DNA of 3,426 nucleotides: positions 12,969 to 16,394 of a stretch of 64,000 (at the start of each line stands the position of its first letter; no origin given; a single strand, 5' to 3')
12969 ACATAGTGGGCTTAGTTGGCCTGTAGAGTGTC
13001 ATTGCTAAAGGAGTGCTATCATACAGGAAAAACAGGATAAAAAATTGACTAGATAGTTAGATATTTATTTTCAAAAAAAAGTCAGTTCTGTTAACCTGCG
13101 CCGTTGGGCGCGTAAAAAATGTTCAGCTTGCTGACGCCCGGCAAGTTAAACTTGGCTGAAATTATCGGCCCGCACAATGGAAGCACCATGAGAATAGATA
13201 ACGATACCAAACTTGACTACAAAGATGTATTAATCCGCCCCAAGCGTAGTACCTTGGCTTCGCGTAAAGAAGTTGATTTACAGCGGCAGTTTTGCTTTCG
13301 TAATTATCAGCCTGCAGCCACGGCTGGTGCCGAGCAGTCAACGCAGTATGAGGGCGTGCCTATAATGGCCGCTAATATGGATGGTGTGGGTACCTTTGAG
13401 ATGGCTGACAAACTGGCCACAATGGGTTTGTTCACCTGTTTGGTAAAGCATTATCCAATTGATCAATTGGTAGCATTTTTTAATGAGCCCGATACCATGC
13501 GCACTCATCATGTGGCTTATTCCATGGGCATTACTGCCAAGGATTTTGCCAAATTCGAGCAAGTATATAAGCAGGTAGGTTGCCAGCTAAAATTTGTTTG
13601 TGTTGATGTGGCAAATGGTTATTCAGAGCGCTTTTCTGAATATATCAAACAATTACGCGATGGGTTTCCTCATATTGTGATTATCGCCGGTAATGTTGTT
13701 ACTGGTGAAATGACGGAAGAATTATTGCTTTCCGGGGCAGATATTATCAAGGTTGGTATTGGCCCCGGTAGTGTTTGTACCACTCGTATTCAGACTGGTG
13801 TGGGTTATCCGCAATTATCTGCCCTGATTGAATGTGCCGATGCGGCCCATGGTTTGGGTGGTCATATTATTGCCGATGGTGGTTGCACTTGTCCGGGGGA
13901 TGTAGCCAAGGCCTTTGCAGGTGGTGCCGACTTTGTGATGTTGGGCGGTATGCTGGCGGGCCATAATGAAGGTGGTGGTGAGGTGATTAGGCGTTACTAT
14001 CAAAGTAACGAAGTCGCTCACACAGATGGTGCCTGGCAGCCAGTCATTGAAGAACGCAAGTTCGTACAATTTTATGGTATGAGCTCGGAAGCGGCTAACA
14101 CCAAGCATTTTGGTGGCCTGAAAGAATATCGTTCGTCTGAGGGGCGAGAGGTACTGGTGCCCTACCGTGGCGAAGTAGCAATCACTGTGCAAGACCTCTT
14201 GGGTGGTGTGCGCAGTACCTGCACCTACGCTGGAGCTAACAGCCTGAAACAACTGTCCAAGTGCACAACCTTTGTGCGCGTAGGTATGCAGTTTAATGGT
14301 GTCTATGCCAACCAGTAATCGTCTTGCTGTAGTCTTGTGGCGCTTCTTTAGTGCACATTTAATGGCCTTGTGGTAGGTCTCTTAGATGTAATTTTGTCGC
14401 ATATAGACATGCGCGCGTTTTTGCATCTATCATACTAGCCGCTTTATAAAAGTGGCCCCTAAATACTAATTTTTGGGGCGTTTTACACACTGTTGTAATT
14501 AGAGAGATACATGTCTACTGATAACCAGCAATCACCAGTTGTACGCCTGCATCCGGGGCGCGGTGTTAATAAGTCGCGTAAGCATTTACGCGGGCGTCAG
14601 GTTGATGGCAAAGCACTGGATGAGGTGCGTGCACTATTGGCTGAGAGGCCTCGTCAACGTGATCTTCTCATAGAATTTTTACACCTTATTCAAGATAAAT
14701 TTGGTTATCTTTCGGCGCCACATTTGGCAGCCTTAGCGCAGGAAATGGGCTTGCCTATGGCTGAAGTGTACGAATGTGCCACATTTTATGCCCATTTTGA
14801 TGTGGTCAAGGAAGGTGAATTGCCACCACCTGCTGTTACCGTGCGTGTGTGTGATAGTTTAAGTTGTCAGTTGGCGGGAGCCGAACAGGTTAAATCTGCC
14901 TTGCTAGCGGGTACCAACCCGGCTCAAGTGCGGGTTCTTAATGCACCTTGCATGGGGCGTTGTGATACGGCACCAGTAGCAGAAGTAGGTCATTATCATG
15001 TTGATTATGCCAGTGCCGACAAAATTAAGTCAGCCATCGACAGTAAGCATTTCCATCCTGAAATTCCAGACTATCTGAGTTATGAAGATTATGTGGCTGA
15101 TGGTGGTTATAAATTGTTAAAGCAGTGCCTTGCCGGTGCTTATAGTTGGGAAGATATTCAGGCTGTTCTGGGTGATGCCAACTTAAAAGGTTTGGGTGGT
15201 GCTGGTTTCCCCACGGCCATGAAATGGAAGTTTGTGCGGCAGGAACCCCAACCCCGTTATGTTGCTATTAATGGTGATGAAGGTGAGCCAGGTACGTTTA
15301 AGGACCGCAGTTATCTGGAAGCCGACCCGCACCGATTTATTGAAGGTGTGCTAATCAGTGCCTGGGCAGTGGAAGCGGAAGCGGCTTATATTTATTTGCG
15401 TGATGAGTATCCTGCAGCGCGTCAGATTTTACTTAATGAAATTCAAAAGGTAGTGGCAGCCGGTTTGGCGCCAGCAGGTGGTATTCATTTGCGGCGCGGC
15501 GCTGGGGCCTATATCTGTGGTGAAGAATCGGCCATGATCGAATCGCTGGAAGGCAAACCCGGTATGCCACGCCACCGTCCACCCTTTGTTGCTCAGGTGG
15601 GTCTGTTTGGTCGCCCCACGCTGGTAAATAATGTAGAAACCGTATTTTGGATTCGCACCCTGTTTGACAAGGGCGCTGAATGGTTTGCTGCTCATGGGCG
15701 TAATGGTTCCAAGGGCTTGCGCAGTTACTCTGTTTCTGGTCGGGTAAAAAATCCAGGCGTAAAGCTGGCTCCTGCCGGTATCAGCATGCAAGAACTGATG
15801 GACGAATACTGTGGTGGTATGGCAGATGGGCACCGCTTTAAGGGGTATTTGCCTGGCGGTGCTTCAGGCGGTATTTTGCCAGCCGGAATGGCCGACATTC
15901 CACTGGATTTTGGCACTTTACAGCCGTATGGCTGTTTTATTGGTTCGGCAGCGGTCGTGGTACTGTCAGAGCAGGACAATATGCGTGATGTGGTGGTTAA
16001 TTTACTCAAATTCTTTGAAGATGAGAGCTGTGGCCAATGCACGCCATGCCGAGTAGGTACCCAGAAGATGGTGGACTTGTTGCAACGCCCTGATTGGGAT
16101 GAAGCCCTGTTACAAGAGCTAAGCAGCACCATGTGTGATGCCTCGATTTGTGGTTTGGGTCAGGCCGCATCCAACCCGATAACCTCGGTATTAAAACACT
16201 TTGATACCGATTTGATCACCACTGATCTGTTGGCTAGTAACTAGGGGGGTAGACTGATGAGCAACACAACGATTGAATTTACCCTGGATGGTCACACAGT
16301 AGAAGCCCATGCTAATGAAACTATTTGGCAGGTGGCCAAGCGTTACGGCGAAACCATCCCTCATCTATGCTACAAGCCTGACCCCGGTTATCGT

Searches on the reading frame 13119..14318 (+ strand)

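Call 5: search_protein_families(library=pfam, max_evalue=0.00001, proteins=[window:13119-14318:+])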
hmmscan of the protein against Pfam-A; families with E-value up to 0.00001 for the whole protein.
window:13119-14318:+ (399 aa): 2 families
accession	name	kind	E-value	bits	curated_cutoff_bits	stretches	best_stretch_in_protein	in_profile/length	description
PF00478.31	IMPDH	-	2.3e-67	227.9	25.6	1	32-389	2-335/345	IMP dehydrogenase / GMP reductase domain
PF01070.24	FMN_dh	-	2.5e-06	27.2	24.9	1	176-287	210-314/350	FMN-dependent dehydrogenase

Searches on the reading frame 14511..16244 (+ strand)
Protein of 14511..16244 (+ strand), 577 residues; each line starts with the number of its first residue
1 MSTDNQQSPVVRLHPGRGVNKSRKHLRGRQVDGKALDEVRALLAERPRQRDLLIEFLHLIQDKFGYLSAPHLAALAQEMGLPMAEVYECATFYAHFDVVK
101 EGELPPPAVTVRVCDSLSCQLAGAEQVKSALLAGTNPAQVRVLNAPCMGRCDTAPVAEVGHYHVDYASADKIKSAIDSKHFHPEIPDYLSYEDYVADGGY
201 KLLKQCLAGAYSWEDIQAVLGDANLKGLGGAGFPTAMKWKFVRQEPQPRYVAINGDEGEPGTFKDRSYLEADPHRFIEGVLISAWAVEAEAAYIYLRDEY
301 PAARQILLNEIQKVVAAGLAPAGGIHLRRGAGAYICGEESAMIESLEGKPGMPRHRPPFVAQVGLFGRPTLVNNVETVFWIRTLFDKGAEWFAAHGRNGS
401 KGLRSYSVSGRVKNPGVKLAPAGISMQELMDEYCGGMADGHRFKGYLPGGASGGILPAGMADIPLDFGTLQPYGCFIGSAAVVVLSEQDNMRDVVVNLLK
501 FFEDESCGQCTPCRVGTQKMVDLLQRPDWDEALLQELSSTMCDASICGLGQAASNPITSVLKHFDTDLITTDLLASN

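Call 5: search_protein_families(library=pfam, max_evalue=0.00001, proteins=[window:14511-16244:+])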
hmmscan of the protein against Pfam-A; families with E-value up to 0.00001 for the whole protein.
window:14511-16244:+ (577 aa): 3 families
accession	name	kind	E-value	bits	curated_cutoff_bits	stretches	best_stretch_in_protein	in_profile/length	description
PF01512.22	Complex1_51K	-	1.6e-43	148.6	31.2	1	222-381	3-148/150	Nuo51 FMN-binding domain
PF01257.25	2Fe-2S_thioredx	-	8.5e-27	94.2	24.8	1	41-178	3-143/145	Thioredoxin-like [2Fe-2S] ferredoxin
PF10589.14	NADH_4Fe-4S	-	7.5e-23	80.7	23.5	1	493-567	1-81/85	NADH-ubiquinone oxidoreductase-F iron-sulfur binding region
